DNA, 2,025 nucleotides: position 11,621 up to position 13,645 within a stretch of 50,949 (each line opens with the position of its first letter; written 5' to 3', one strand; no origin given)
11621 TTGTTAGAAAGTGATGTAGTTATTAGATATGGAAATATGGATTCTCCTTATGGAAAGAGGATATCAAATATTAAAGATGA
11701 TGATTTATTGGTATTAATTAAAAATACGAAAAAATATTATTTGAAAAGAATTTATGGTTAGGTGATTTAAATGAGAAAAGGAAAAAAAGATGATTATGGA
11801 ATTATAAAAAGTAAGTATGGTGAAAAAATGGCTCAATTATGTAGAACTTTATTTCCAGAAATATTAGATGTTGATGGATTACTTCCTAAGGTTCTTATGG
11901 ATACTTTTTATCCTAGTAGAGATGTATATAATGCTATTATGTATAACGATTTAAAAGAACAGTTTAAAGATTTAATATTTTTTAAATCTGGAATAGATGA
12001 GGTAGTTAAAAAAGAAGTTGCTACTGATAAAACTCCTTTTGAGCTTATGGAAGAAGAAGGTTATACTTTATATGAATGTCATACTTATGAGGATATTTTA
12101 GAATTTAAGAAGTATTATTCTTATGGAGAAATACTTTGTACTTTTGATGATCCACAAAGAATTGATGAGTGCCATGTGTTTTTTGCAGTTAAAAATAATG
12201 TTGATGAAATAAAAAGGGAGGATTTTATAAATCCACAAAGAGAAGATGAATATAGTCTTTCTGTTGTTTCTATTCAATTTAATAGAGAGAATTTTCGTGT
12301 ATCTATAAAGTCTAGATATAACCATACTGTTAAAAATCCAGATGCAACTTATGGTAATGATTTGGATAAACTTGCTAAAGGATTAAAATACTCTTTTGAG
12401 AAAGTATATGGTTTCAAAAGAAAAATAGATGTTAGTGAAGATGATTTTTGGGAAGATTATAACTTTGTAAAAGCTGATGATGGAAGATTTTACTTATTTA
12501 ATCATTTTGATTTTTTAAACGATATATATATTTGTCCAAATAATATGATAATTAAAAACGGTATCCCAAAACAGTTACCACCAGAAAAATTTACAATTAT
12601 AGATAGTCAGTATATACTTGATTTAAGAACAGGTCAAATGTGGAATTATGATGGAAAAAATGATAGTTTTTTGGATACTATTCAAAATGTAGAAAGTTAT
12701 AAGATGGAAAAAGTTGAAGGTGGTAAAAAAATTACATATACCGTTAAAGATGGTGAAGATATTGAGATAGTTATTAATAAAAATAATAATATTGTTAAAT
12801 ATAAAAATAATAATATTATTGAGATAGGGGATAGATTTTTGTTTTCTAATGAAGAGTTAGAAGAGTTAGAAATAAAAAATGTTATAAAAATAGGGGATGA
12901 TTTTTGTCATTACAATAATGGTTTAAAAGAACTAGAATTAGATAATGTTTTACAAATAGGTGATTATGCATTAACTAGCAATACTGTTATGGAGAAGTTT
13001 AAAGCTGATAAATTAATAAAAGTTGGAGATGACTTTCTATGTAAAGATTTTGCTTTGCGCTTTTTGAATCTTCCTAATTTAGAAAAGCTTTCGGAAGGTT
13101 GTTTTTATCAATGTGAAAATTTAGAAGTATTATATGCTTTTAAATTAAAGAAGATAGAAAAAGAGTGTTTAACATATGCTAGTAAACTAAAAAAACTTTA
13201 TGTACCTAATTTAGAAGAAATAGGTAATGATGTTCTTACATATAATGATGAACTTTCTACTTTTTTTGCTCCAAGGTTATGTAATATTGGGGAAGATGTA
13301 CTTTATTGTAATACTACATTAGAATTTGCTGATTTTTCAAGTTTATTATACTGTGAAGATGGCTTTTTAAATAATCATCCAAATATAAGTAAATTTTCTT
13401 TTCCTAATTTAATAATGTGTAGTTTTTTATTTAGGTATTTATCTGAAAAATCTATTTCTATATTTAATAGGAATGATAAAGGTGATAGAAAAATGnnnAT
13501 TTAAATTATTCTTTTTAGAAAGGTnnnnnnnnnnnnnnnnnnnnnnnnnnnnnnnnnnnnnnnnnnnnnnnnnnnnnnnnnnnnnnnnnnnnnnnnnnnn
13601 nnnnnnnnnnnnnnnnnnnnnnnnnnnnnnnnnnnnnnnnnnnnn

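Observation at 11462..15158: Mirror-ordered duplicated two-gene module: small ~95-aa protein + cytoplasmic LRR protein with an unrecognised N-domain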

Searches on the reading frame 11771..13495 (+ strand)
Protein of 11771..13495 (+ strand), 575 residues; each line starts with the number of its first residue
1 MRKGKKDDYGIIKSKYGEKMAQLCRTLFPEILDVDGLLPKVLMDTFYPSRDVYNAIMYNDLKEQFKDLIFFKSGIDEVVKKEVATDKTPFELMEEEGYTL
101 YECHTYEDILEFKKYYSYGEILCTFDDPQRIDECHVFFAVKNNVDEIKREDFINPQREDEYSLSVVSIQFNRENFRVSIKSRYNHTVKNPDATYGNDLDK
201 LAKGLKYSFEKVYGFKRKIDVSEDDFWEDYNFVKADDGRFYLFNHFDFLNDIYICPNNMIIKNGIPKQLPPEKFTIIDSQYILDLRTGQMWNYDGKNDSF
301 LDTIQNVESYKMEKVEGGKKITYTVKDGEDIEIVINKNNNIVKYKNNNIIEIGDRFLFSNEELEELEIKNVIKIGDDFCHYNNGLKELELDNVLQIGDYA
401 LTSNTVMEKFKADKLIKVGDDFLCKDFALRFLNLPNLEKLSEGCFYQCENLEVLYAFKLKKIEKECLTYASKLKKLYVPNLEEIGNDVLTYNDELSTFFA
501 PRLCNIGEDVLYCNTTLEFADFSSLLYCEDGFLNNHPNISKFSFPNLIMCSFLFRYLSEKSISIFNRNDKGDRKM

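Call 5: search_protein_families(library=pfam, proteins=[window:11771-13495:+], max_evalue=1)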
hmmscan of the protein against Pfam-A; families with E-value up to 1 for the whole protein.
window:11771-13495:+ (575 aa): 3 families
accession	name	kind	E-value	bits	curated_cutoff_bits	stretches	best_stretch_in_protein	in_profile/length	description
PF13306.12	LRR_5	-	2.2e-12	47.4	27.7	2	347-452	20-127/127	BspA type Leucine rich repeat region (6 copies)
PF13855.12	LRR_8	-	0.02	15.1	27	0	436-477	12-55/61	Leucine rich repeat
PF02616.19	SMC_ScpA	-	0.047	14.1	24.6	1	362-429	6-69/232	Segregation and condensation protein ScpA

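Call 6: search_protein_families(library=ncbifam, proteins=[window:11771-13495:+], max_evalue=1)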
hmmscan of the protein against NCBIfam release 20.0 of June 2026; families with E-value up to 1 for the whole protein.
window:11771-13495:+ (575 aa): 1 family
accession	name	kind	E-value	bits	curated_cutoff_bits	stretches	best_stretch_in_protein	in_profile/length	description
NF040896.1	SP_0009_fam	equivalog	0.9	9.5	33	1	347-370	2-26/32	SP_0009 family protein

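Call 7: search_protein_families(library=padloc, proteins=[window:11771-13495:+], max_evalue=1)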
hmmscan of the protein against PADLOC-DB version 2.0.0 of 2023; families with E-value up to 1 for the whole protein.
window:11771-13495:+ (575 aa): 0 families

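Call 8: search_protein_families(library=phrogs, proteins=[window:11771-13495:+], max_evalue=1)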
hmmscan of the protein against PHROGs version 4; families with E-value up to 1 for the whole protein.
window:11771-13495:+ (575 aa): 2 families
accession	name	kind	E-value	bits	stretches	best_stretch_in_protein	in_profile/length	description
phrog_14305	-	unknown function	0.14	13.4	1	302-347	13-58/103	-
phrog_23274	-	unknown function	0.75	11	0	140-167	30-57/114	-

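Call 13: find_related_loci(query=A1, collection=genome_contigs, flank=6000)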
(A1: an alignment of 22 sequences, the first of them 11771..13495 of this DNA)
Query A1 (575 aa) in genome_contigs; peptide patterns used: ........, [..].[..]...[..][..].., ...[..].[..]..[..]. (x = any residue, [..] = any of these).
597 stretches matched a pattern (row limit reached: there are more); 474 encode a relative of the query (tblastn E <= 1e-3); the best 80 are kept; 78 distinct loci.
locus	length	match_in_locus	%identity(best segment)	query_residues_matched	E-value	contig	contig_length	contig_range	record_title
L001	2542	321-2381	41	8-547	2e-123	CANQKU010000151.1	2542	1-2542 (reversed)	MAG: uncultured Bacilli bacterium isolate Lapin-017__bin42 genome assembly, contig: Lapin-017__NODE_42602_length_2542_co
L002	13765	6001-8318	42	8-547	2e-114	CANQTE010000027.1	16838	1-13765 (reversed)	MAG: uncultured Bacilli bacterium isolate Lapin-008__bin76 genome assembly, contig: Lapin-008__NODE_3791_length_16838_co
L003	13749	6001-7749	39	8-571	7e-114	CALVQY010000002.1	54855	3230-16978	MAG: uncultured Bacilli bacterium isolate BRZ_NN__bin51 genome assembly, contig: BRZ_NN__NODE_603_length_54855_cov_18.25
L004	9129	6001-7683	39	8-548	9e-114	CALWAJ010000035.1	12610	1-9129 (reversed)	MAG: uncultured Bacilli bacterium isolate BRZ_GV__bin40 genome assembly, contig: BRZ_GV__NODE_3996_length_12610_cov_8.42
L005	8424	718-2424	38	8-573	6e-113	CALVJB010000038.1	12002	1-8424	MAG: uncultured Bacilli bacterium isolate BRZ_PQ__bin74 genome assembly, contig: BRZ_PQ__NODE_6602_length_12002_cov_40.6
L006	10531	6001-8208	41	2-556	4e-112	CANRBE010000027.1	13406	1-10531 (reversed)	MAG: uncultured Bacilli bacterium isolate Lapin-028__bin9 genome assembly, contig: Lapin-028__NODE_5201_length_13406_cov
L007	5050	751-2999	40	8-556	1e-111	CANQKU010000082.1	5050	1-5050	MAG: uncultured Bacilli bacterium isolate Lapin-017__bin42 genome assembly, contig: Lapin-017__NODE_14804_length_5050_co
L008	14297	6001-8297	41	7-555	3e-109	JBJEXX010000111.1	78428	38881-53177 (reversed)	MAG: Bacilli bacterium isolate PUUB25_bin.020 NODE_92_length_78428_cov_12.092277, whole genome shotgun sequence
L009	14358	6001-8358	40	7-553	2e-107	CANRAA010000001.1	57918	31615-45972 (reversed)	MAG: uncultured Bacilli bacterium isolate Lapin-017__bin11 genome assembly, contig: Lapin-017__NODE_199_length_57918_cov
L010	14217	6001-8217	39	1-566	1e-107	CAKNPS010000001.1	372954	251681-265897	MAG TPA_asm: uncultured Clostridia bacterium isolate ERR3414581_bin.102_metaWRAP_v1.1_MAG genome assembly, contig: NODE_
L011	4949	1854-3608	40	11-560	9e-108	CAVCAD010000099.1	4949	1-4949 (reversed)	Bacteroidaceae bacterium isolate SRR8978363_cleanbin_000006 genome assembly, contig: Spades_SRR8978363_contig_1033, whol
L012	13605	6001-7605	38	8-564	4e-107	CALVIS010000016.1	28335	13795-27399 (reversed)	MAG: uncultured Bacilli bacterium isolate BRZ_FH__bin24 genome assembly, contig: BRZ_FH__NODE_1717_length_28335_cov_18.4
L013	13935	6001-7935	38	7-572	4e-106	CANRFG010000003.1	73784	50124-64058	MAG: uncultured Bacilli bacterium isolate Lapin-023__bin93 genome assembly, contig: Lapin-023__NODE_469_length_73784_cov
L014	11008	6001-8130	37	8-564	5e-106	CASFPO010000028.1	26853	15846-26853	uncultured Firmicutes bacterium isolate SI.O36.metabat-bins.110 genome assembly, contig: SI.O36.metabat-bins.110.fa_k141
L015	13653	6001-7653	39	8-545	9e-106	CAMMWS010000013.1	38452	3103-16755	MAG: uncultured Tenericutes bacterium isolate ERR4968606_bin.83_MetaWRAP_v1.1_MAG genome assembly, contig: NODE_958_leng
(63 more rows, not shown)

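Call 78: find_related_loci(query=A1, collection=viral_contigs, flank=8000)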
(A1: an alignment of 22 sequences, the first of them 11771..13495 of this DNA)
Query A1 (575 aa) in viral_contigs; peptide patterns used: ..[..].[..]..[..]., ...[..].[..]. (x = any residue, [..] = any of these).
211 stretches matched a pattern; 7 encode a relative of the query (tblastn E <= 1e-3); 7 distinct loci.
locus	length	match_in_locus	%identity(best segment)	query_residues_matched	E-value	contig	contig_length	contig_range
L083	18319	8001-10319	26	9-575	4e-49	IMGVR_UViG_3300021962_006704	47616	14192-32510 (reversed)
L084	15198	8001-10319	26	9-575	4e-49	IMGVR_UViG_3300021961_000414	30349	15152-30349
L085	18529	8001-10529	25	9-575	7e-48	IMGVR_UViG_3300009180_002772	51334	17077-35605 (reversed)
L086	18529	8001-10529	25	9-575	7e-48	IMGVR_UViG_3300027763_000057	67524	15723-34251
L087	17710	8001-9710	27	9-518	1e-45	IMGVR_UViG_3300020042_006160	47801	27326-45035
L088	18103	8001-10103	26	9-572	7e-43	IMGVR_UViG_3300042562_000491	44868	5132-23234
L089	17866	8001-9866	28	9-572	5e-53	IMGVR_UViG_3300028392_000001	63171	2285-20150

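Call 80: search_protein_families(library=pfam, proteins=[L089:2274-13496:+, L087:4623-16697:+], max_evalue=0.01)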
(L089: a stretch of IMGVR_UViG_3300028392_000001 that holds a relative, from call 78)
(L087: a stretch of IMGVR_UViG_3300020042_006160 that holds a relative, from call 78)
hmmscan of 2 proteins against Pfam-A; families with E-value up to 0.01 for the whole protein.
L089:2274-13496:+ (3741 aa): 1 family
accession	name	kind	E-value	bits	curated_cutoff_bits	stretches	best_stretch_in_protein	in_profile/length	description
PF13306.12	LRR_5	-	4.3e-32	111.1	27.7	4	2408-2526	2-122/127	BspA type Leucine rich repeat region (6 copies)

L087:4623-16697:+ (4025 aa): 1 family
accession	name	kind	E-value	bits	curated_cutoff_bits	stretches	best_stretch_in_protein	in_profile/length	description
PF13306.12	LRR_5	-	4.2e-15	56.2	27.7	1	1485-1592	2-110/127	BspA type Leucine rich repeat region (6 copies)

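Call 83: search_protein_families(library=phrogs, proteins=[L089:58-2250:+, L089:13496-14275:+, L089:14341-15564:+, L089:16109-16837:+, L089:16852-17745:+, L083:91-1497:+, L083:1526-2095:+, L083:2101-3651:+, L083:14718-16763:+, L083:16766-17389:+], max_evalue=0.001)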
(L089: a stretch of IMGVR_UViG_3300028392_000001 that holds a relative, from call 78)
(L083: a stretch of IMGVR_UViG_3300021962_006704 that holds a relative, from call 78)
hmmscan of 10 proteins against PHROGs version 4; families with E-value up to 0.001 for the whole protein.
L089:58-2250:+ (731 aa): 0 families

L089:13496-14275:+ (260 aa): 0 families

L089:14341-15564:+ (408 aa): 0 families

L089:16109-16837:+ (243 aa): 0 families

L089:16852-17745:+ (298 aa): 0 families

L083:91-1497:+ (469 aa): 1 family
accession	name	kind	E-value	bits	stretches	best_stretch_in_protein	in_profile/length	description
phrog_18548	-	unknown function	3.2e-13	50.9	1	288-407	2-118/241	-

L083:1526-2095:+ (190 aa): 1 family
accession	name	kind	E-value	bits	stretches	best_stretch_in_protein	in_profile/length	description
phrog_12672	-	unknown function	0.00082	20.7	0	51-118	9-77/89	-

L083:2101-3651:+ (517 aa): 0 families

L083:14718-16763:+ (682 aa): 2 families
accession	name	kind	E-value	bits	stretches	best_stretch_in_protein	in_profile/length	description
phrog_6681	-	head and packaging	4.6e-76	257.7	1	2-590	28-635/758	terminase large subunit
phrog_26724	-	unknown function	0.00016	22.3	1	136-211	56-131/192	-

L083:16766-17389:+ (208 aa): 1 family
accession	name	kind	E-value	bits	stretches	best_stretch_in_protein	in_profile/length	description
phrog_2835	-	moron, auxiliary metabolic gene and host takeover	0.00021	21.7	0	7-46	16-56/280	glucosyltransferase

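Call 85: search_solved_structures(query=L083:3657-14390:+, max_evalue=0.01)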
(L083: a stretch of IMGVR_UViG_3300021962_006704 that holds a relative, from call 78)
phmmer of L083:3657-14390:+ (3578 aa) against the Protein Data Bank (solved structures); distinct sequences matched with E-value up to 0.01: 1.
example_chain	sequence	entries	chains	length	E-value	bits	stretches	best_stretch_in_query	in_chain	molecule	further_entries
4fs7_A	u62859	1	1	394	1.9e-10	41.3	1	2081-2242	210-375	Uncharacterized protein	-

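Call 86: search_solved_structures(query=L087:4623-16697:+, max_evalue=0.01)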
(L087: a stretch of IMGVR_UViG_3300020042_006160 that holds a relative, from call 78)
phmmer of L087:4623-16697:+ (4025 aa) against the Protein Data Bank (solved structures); distinct sequences matched with E-value up to 0.01: 1.
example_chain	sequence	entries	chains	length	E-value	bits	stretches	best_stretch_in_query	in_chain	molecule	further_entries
4fs7_A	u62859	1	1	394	6.7e-09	36.1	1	1482-1685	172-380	Uncharacterized protein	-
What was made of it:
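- Closest known: Phage and conjugative-element polyvalent proteins. Different: The rest of the giant ORFs matches nothing (calls 80, 85, 86).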

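Call 87: search_dna_similar(query=L083:7965-9100:+, collection=phages, mode=protein, max_evalue=0.001, max_rows=15)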
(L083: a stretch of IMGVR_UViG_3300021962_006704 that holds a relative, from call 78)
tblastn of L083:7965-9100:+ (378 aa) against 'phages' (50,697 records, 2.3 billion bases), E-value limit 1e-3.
No match.

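Call 88: search_dna_similar(query=L083:14718-16763:+, collection=phages, mode=protein, max_evalue=1e-10, max_rows=10)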
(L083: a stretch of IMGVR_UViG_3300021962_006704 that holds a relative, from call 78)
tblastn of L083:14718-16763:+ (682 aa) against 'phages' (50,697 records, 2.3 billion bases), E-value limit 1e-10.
Records with a match: 87; places in all: 87; records where one place covers at least 80% of the query: 87.
Best place of each record, by identity: <60% 87.
By first word of the organism name: Flavobacterium 68; Cellulophaga 15; Tenacibaculum 2; Maribacter 1; Caudoviricetes 1.
By host as written in the record: Flavobacterium sp. BAL314 68; Cellulophaga sp. HaHa_2_95 4; Cellulophaga baltica #19 2; Cellulophaga baltica #13 2; Cellulophaga baltica NN016046 2; Cellulophaga baltica #18 2; Cellulophaga baltica NN016038 2; Tenacibaculum sp. AHE14PA 2; and 3 more.
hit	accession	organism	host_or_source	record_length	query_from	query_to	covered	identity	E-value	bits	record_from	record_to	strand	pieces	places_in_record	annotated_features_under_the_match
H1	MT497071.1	Flavobacterium phage vB_FspP_elemoF_6-3D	Flavobacterium sp. BAL314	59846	5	655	95%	29.5%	1e-53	206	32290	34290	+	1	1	hypothetical protein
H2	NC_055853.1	Flavobacterium phage vB_FspP_elemoF_6-3D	Flavobacterium sp. BAL314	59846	5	655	95%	29.5%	1e-53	206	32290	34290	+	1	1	terminase large subunit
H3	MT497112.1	Flavobacterium phage vB_FspP_elemoA_6-5A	Flavobacterium sp. BAL314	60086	5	655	95%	29.5%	1e-53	206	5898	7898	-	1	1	hypothetical protein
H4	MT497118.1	Flavobacterium phage vB_FspP_elemoA_7-9C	Flavobacterium sp. BAL314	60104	5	655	95%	29.5%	1e-53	206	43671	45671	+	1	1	hypothetical protein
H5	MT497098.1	Flavobacterium phage vB_FspP_elemoC_15-9A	Flavobacterium sp. BAL314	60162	5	655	95%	29.5%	1e-53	206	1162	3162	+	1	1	hypothetical protein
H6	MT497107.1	Flavobacterium phage vB_FspP_elemoC_3-9B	Flavobacterium sp. BAL314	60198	5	655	95%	29.5%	1e-53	206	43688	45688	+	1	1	hypothetical protein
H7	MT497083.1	Flavobacterium phage vB_FspP_elemoA_11-9C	Flavobacterium sp. BAL314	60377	5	655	95%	29.5%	1e-53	206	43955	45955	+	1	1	hypothetical protein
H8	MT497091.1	Flavobacterium phage vB_FspP_elemoD_13-5B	Flavobacterium sp. BAL314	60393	5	655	95%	29.5%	1e-53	206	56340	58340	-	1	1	hypothetical protein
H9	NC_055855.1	Flavobacterium phage vB_FspP_elemoD_13-5B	Flavobacterium sp. BAL314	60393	5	655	95%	29.5%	1e-53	206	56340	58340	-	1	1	terminase large subunit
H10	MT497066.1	Flavobacterium phage vB_FspP_elemoC_13-1C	Flavobacterium sp. BAL314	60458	5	655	95%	29.5%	1e-53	206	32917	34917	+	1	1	hypothetical protein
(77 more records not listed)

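Call 103: search_protein_families(library=pfam, alignment_id=A7, max_evalue=0.00001)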
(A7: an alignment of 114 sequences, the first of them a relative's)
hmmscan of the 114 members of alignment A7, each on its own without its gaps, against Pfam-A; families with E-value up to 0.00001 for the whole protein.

A. member 1, L002:1297-2073:+ (259 aa): 0 families

B. families by the number of members that match (of 114 scanned): 179 families (the first 25 are shown)
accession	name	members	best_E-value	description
PF02687.27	FtsX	4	8.1e-16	FtsX-like permease C-terminal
PF04545.22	Sigma70_r4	4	1e-12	Sigma-70, region 4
PF13361.12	UvrD_C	3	1.6e-85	UvrD-like helicase C-terminal domain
PF00270.35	DEAD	3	3.5e-54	DEAD/DEAH box helicase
PF00005.33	ABC_tran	3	2.3e-35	ABC transporter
PF04055.27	Radical_SAM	3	3.5e-26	Radical SAM superfamily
PF01926.29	MMR_HSR1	3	1.2e-24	50S ribosome-binding GTPase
PF02518.31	HATPase_c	3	5.4e-23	Histidine kinase-, DNA gyrase B-, and HSP90-like ATPase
PF04542.20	Sigma70_r2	3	1.5e-21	Sigma-70 region 2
PF13538.12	UvrD_C_2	3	4.6e-12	UvrD-like helicase C-terminal domain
PF07517.20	SecA_DEAD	2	3.3e-131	SecA DEAD-like domain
PF00580.27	UvrD-helicase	2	5.7e-98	UvrD/REP helicase N-terminal domain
PF21090.3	P-loop_SecA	2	3.2e-88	SecA P-loop domain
PF03606.21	DcuC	2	8.6e-83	C4-dicarboxylate anaerobic carrier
PF07516.18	SecA_SW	2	1.4e-57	SecA Wing and Scaffold domain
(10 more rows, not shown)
